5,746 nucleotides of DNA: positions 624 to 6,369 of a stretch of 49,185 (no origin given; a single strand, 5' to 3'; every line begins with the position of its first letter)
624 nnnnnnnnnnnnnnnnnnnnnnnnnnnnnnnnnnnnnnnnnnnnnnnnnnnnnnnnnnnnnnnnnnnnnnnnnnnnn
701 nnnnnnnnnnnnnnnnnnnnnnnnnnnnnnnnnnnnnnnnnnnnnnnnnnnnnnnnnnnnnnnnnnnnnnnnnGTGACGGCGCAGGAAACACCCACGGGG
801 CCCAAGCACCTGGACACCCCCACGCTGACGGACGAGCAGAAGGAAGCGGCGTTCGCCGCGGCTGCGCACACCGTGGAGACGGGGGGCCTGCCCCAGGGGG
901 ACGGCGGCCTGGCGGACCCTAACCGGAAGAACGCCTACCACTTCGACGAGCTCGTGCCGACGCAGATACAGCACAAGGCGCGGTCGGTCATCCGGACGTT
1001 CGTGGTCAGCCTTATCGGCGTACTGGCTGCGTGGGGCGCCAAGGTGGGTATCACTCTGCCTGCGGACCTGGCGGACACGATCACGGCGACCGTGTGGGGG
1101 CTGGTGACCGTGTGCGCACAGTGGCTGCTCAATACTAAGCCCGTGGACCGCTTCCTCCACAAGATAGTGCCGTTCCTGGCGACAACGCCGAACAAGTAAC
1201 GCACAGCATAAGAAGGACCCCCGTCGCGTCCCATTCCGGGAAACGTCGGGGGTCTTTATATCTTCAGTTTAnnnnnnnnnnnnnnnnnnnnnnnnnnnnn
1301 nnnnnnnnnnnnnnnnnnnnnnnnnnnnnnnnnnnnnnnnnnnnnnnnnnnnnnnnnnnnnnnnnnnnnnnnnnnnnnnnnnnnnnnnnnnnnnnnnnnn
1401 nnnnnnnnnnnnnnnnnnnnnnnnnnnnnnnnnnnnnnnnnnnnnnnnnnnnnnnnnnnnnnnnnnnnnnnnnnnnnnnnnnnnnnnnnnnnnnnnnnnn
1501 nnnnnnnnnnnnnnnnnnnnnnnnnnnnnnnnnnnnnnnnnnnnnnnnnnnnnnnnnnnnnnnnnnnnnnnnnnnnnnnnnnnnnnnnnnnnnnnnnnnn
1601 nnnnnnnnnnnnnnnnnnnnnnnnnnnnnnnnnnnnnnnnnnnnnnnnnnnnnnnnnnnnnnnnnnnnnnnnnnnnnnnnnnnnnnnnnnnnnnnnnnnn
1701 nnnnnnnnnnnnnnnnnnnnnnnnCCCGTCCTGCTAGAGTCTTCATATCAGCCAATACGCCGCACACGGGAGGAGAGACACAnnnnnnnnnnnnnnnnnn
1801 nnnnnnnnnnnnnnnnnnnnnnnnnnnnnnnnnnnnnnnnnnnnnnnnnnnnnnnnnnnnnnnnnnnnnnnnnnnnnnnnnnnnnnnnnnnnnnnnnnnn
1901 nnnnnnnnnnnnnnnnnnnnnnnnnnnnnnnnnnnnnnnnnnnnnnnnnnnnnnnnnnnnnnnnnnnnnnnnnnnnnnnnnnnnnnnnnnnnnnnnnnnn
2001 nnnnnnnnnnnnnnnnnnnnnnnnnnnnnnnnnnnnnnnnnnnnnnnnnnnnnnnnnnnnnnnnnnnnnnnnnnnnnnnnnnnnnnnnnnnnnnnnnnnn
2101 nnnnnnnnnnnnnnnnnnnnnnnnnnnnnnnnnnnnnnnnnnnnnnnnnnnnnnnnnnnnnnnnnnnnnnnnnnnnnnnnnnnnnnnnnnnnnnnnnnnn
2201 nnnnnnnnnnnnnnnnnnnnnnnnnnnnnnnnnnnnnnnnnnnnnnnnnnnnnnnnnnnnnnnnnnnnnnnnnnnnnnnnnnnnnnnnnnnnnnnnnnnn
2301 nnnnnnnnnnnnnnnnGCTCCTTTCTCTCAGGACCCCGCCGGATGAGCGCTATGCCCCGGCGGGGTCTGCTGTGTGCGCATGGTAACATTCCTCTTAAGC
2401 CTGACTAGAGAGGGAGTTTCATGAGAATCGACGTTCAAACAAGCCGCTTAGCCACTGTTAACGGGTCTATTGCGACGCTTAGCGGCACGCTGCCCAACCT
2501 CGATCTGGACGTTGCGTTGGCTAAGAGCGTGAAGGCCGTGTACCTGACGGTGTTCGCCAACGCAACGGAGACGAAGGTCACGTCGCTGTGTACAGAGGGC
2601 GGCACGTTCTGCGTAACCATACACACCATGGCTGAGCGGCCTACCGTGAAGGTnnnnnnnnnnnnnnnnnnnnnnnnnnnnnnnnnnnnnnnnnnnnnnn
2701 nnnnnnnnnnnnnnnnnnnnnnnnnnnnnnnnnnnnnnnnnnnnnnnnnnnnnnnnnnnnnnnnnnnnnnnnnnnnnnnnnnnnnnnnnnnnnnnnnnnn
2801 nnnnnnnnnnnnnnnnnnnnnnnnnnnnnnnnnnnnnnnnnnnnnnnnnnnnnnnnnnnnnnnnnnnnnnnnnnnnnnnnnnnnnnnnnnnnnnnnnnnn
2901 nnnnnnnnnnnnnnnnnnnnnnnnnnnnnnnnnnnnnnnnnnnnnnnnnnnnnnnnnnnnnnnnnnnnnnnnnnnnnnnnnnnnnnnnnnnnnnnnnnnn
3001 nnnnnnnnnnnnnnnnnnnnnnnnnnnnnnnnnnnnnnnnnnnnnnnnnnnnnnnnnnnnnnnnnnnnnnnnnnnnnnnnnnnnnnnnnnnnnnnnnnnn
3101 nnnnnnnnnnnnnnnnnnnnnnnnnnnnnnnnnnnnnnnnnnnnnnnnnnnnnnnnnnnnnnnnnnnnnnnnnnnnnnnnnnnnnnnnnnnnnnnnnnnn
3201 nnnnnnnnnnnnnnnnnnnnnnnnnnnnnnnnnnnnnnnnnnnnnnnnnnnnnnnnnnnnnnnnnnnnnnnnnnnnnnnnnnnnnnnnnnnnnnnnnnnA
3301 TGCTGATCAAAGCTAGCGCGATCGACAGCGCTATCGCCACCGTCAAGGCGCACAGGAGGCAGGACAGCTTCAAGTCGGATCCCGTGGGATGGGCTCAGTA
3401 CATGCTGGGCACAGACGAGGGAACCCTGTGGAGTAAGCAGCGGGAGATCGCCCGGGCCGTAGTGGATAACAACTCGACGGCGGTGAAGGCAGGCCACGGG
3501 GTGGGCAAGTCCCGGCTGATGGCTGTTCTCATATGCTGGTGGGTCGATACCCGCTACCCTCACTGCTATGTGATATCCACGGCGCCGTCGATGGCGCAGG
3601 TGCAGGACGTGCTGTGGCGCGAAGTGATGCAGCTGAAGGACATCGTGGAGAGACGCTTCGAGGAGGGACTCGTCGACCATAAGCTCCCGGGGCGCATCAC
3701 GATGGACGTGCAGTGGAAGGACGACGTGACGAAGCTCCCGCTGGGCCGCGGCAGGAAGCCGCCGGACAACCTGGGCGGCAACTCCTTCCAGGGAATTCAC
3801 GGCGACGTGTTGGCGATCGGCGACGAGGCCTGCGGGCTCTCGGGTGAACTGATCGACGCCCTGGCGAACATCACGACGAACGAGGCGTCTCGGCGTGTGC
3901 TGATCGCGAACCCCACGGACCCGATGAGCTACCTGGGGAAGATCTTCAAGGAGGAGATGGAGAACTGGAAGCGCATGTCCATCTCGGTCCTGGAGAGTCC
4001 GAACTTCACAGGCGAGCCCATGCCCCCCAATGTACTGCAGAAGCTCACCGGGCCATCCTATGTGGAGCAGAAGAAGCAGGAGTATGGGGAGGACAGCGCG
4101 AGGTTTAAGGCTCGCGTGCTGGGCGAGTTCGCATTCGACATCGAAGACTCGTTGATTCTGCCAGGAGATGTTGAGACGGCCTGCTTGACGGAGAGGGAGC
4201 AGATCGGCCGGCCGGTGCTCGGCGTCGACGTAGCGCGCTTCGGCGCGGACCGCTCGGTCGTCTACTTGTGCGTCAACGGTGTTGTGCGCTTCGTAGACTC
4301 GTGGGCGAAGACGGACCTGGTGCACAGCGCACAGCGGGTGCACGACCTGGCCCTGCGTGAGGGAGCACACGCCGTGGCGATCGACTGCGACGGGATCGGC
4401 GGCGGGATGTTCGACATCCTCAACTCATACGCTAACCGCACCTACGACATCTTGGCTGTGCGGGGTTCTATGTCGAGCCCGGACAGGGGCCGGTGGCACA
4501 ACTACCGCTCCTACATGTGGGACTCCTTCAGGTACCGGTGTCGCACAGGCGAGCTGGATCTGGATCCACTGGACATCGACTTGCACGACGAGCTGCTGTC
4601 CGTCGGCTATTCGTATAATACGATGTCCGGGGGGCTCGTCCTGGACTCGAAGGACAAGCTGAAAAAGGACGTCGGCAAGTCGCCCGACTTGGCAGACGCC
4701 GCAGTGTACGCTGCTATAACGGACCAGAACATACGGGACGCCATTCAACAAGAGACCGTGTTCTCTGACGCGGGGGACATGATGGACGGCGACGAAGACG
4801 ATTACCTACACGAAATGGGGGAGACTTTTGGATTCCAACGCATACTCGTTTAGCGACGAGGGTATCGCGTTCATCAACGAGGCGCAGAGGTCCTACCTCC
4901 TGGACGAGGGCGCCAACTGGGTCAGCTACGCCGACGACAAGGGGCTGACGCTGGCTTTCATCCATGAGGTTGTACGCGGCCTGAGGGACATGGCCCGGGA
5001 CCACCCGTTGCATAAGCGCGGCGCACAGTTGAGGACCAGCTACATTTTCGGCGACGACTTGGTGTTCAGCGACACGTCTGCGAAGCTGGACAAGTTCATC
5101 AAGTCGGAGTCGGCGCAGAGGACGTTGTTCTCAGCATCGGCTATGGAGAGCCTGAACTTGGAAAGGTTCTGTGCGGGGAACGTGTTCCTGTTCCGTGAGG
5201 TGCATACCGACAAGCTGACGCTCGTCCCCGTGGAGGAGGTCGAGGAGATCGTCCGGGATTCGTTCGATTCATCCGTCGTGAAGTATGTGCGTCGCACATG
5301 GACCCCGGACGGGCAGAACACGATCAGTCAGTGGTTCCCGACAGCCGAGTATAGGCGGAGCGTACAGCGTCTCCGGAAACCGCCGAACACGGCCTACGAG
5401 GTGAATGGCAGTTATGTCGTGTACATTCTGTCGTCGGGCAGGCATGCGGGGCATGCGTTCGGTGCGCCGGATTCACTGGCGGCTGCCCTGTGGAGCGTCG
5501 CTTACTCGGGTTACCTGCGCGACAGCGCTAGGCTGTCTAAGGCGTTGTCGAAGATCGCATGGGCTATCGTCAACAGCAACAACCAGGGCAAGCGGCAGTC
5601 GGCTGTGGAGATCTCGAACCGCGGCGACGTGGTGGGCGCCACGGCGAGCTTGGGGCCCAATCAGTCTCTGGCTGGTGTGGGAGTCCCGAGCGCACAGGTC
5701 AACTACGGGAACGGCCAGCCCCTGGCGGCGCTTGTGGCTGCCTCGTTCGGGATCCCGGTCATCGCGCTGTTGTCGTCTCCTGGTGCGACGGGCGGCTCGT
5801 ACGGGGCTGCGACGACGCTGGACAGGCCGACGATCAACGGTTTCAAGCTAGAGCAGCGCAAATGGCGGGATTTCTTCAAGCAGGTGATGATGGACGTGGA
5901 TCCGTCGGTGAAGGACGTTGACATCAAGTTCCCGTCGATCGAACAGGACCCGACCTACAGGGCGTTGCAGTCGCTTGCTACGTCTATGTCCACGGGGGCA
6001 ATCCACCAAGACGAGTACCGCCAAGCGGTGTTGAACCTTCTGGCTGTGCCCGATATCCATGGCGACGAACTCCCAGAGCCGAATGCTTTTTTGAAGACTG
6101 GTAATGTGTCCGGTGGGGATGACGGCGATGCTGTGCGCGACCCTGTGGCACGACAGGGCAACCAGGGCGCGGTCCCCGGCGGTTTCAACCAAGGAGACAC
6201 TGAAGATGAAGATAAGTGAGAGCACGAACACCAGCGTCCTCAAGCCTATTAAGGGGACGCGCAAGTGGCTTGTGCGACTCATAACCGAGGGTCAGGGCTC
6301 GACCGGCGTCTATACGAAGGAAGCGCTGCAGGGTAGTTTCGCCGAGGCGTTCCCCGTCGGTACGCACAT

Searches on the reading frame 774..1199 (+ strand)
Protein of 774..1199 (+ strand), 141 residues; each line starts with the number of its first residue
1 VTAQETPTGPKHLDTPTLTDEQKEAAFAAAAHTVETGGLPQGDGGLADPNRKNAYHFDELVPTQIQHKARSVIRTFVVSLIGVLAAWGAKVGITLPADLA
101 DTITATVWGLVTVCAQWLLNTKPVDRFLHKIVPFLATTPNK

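Call 91: search_protein_families(library=pfam, proteins=[window:774-1199:+], max_evalue=0.01)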
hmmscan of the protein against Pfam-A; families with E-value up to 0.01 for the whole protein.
window:774-1199:+ (141 aa): 1 family
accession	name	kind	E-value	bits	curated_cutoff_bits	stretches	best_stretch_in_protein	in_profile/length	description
PF15658.11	Latrotoxin_C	-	0.01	16.1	25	0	52-75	98-121/137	Latrotoxin C-terminal domain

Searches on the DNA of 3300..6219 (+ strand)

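Call 8: search_dna_similar(query=window:3300-6219:+, collection=phages, mode=distant, max_rows=20)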
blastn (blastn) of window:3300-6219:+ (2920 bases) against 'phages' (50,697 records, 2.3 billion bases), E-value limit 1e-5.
Records with a match: 8; places in all: 8; records where one place covers at least 80% of the query: 0.
Best place of each record, by identity: 60-80% 8.
By first word of the organism name: Microbacterium 7; Stenotrophomonas 1.
By host as written in the record: Microbacterium paraoxydans NWU1 4; Microbacterium oxydans 2; Stenotrophomonas maltophilia Jojan 1; Microbacterium paraoxydans NRRL B-14843 1.
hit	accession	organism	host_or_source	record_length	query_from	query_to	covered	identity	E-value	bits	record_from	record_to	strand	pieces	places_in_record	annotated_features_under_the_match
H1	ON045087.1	Stenotrophomonas virus Jojan60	Stenotrophomonas maltophilia Jojan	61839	79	2540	35%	67.1%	2e-54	301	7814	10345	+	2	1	terminase large subunit | portal protein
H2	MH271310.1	Microbacterium phage Pioneer3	Microbacterium paraoxydans NWU1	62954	482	829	12%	67.8%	2e-16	96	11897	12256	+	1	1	31: terminase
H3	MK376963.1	Microbacterium phage Alleb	Microbacterium paraoxydans NWU1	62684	482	829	12%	67.6%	2e-15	92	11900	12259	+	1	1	32: terminase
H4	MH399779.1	Microbacterium phage Jacko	Microbacterium paraoxydans NRRL B-14843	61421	482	829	12%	66.5%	7e-15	90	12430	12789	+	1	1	35: terminase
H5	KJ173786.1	Microbacterium phage vB_MoxS-ISF9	Microbacterium oxydans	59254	485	829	12%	66.6%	1e-11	79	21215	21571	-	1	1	putative large subunit terminase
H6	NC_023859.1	Microbacterium phage vB_MoxS-ISF9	Microbacterium oxydans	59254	485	829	12%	66.6%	1e-11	79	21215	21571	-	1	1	putative large subunit terminase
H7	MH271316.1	Microbacterium phage Tandem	Microbacterium paraoxydans NWU1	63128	487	829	12%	65.9%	6e-9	70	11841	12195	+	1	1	31: terminase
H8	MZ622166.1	Microbacterium phage Platte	Microbacterium paraoxydans NWU1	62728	487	829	12%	65.9%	6e-9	70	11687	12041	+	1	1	31: terminase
